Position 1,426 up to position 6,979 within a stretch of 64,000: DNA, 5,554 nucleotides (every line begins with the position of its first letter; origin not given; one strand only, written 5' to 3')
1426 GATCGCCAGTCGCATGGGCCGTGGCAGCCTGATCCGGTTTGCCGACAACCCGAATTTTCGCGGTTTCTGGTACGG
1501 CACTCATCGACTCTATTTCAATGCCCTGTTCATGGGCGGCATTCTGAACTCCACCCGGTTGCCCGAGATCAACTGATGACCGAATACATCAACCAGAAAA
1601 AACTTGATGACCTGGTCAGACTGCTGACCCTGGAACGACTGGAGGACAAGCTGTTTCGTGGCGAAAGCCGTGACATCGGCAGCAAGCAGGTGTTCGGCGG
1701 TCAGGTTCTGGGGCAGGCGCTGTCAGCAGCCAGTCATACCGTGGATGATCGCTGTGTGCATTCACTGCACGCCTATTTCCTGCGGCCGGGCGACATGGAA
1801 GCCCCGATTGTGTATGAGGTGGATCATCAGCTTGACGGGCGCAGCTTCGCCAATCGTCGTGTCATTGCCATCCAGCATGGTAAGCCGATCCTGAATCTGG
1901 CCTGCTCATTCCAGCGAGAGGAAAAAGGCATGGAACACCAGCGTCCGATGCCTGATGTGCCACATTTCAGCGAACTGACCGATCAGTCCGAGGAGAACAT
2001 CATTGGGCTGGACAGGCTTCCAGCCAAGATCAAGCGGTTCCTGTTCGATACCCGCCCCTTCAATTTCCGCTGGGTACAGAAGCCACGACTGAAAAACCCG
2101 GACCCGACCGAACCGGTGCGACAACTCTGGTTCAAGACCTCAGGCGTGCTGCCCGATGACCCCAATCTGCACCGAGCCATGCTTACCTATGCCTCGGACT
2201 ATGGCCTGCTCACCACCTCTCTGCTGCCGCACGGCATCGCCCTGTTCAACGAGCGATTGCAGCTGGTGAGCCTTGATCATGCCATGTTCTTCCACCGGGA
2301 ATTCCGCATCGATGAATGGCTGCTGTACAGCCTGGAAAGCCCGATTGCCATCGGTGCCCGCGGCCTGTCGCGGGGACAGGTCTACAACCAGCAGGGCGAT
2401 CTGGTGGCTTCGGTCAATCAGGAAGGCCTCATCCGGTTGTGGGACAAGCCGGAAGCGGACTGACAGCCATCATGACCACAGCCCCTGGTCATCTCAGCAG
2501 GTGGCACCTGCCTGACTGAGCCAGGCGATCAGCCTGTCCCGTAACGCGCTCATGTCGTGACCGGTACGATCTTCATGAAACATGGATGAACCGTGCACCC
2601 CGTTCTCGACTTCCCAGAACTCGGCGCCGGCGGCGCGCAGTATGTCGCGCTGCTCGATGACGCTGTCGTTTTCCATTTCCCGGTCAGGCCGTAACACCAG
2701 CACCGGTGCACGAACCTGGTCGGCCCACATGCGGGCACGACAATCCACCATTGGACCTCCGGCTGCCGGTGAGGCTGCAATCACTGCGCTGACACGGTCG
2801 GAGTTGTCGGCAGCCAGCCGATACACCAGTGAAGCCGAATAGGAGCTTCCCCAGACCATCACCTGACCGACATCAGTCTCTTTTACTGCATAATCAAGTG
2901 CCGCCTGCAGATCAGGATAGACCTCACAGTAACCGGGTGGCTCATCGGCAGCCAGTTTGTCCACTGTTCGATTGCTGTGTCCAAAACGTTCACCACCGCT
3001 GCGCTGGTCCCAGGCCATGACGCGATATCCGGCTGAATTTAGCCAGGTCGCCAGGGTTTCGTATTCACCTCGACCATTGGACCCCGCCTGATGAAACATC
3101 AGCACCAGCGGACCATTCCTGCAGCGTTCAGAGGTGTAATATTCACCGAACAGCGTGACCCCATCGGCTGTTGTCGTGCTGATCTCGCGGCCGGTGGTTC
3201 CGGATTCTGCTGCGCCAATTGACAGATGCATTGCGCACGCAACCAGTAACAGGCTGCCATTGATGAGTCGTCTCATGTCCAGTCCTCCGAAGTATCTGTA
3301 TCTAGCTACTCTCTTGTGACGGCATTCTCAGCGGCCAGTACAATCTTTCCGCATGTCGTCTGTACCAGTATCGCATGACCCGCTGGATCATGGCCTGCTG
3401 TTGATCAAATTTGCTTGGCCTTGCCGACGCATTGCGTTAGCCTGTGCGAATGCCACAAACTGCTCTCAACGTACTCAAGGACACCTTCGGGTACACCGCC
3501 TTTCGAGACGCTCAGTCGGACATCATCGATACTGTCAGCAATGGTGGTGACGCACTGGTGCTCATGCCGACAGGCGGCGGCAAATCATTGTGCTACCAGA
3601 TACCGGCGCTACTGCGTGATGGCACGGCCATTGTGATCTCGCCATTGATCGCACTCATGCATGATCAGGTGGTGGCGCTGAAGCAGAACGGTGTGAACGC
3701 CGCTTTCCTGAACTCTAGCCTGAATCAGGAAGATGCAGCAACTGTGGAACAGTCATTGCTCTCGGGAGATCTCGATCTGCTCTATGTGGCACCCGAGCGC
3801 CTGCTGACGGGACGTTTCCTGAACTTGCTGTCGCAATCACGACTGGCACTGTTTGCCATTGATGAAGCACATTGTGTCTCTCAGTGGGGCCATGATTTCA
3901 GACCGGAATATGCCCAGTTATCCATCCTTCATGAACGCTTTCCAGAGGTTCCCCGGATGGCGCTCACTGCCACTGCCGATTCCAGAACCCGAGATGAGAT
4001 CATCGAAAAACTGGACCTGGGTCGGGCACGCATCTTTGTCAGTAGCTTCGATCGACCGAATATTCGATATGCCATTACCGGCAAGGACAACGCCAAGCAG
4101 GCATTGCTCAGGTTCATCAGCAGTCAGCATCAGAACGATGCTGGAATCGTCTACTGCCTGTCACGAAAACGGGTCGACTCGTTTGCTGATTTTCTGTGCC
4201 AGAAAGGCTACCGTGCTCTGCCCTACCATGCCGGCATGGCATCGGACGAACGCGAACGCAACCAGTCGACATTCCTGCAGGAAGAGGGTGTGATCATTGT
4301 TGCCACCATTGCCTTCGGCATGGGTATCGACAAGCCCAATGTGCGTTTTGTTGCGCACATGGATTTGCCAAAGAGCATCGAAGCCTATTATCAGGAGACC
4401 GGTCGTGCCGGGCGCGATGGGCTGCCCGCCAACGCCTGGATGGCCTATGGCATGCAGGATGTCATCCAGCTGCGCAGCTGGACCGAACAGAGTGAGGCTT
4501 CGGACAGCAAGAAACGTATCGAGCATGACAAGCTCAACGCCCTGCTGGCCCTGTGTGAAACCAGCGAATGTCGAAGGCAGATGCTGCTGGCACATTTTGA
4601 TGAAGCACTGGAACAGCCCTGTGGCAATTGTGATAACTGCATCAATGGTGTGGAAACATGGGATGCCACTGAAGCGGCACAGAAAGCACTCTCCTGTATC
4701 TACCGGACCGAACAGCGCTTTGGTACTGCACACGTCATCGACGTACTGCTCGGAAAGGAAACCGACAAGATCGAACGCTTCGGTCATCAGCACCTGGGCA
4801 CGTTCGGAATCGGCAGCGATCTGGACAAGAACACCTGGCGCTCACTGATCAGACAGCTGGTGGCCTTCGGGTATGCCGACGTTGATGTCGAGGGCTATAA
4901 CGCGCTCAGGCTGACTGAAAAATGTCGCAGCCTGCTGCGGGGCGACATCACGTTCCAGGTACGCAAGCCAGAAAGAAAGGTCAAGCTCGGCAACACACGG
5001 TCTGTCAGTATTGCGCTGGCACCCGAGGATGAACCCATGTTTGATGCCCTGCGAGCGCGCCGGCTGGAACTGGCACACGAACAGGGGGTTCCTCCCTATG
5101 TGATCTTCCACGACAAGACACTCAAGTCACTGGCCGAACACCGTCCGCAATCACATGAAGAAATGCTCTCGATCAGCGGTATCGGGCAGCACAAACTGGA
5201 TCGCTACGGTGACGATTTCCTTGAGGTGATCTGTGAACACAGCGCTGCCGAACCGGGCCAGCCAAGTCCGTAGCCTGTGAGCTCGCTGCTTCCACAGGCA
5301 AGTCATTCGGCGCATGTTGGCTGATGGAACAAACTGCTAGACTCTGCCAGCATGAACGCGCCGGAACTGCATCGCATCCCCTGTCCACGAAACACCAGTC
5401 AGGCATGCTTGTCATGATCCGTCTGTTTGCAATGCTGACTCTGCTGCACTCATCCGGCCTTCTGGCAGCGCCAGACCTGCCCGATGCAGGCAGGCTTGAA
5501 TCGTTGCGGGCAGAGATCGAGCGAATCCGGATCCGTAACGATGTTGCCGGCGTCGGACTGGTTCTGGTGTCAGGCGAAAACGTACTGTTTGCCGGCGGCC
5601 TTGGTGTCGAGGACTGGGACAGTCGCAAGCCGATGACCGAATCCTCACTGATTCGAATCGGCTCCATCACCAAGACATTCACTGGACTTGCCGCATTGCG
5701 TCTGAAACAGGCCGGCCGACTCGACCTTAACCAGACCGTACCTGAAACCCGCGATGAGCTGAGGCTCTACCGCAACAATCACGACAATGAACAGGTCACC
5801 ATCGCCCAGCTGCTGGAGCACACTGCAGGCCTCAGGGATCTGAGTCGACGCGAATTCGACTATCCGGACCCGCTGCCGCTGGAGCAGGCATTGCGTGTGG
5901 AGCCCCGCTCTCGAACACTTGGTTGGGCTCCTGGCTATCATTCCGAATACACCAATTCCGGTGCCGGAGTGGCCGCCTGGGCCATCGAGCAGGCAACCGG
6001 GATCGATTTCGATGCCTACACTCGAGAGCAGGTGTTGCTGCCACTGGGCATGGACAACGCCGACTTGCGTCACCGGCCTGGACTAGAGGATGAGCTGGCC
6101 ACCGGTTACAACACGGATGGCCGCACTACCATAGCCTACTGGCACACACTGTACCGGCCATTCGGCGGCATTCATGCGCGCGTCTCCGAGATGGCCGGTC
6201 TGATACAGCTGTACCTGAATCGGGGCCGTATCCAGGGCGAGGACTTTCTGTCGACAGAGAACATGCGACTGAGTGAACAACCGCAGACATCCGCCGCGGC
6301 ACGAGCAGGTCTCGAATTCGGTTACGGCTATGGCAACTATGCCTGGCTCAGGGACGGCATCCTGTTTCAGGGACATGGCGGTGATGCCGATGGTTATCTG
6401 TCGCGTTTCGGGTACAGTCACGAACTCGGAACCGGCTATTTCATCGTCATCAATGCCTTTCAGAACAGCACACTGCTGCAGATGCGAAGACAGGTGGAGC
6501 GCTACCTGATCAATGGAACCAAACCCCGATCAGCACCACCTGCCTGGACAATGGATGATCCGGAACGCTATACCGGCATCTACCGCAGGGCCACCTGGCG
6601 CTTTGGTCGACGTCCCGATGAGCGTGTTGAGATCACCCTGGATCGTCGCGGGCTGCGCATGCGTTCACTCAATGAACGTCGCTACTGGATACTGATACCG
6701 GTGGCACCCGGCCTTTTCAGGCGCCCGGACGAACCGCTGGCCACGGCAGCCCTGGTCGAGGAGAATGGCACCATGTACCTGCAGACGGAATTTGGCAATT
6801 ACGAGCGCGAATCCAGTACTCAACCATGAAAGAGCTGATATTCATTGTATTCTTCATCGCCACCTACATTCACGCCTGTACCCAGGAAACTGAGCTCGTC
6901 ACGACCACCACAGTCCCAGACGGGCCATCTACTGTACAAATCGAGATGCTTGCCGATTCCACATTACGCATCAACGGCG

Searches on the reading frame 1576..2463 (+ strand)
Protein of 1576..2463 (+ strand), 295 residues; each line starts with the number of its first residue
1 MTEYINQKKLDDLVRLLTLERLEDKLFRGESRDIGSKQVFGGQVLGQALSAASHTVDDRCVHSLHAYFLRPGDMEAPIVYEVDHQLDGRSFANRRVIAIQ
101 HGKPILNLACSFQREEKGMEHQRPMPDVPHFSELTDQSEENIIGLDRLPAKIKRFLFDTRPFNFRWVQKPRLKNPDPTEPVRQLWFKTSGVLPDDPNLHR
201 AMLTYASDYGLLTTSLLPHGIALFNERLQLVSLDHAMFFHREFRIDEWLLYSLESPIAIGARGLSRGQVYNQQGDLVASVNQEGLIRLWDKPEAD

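Call 45: search_protein_families(library=pfam, proteins=[window:1576-2463:+], max_evalue=0.00001)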
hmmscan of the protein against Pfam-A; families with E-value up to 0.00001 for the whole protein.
window:1576-2463:+ (295 aa): 3 families
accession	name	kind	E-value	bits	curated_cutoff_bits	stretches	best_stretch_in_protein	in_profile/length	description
PF02551.21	Acyl_CoA_thio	-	2.3e-41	141.2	21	1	181-285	30-132/132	Acyl-CoA thioesterase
PF20789.3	4HBT_3C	-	3.9e-21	76.2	24.1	1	159-286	19-140/140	Acyl-CoA thioesterase C-terminal domain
PF13622.12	4HBT_3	-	9.8e-17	61.4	24.3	1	35-113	9-83/83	Acyl-CoA thioesterase N-terminal domain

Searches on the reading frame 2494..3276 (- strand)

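Call 45: search_protein_families(library=pfam, proteins=[window:2494-3276:-], max_evalue=0.00001)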
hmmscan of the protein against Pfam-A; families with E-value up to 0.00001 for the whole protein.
window:2494-3276:- (260 aa): 2 families
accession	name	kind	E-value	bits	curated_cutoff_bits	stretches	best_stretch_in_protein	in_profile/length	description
PF12146.15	Hydrolase_4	-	8.2e-10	38.8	27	1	58-188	7-126/239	Serine aminopeptidase, S33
PF00561.26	Abhydrolase_1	-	8.7e-08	32.6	25.8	1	56-170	1-102/245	alpha/beta hydrolase fold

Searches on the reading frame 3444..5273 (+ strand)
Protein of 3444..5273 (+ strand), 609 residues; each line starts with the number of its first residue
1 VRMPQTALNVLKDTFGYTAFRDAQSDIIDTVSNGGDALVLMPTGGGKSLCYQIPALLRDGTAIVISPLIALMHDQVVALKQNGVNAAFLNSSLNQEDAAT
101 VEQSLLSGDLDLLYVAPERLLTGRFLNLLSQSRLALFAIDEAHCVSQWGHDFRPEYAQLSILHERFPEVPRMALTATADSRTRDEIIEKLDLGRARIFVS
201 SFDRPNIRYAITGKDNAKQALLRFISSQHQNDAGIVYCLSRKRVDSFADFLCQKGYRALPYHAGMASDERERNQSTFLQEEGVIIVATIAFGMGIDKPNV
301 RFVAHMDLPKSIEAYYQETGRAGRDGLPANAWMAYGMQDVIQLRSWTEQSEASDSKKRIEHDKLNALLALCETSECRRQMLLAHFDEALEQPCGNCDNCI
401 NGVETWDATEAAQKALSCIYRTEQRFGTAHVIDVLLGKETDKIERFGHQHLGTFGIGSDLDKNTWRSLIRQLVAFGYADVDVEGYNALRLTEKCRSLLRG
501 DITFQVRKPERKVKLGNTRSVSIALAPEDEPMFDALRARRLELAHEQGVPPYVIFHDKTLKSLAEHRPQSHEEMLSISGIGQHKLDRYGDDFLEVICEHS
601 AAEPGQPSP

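Call 45: search_protein_families(library=pfam, proteins=[window:3444-5273:+], max_evalue=0.00001)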
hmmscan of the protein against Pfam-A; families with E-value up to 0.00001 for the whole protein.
window:3444-5273:+ (609 aa): 5 families
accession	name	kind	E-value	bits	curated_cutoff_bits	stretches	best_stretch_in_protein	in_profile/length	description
PF09382.16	RQC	-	4.9e-39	133.1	23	1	403-512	2-111/114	RQC domain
PF00270.35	DEAD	-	4.7e-25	88.7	26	1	22-184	2-165/167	DEAD/DEAH box helicase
PF00271.37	Helicase_C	-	1.1e-24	87.3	23.5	1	219-326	4-110/110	Helicase conserved C-terminal domain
PF00570.28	HRDC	-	7.1e-24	84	23.8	1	532-596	4-68/68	HRDC domain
PF16124.10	RecQ_Zn_bind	-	1.6e-19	70.8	25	1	338-399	2-65/66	RecQ zinc-binding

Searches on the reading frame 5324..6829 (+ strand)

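Call 45: search_protein_families(library=pfam, proteins=[window:5324-6829:+], max_evalue=0.00001)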
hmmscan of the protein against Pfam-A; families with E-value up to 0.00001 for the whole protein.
window:5324-6829:+ (501 aa): 1 family
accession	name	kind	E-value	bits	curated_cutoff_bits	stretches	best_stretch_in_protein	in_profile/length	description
PF00144.29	Beta-lactamase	-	1.4e-45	156.4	27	1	67-383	7-315/329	Beta-lactamase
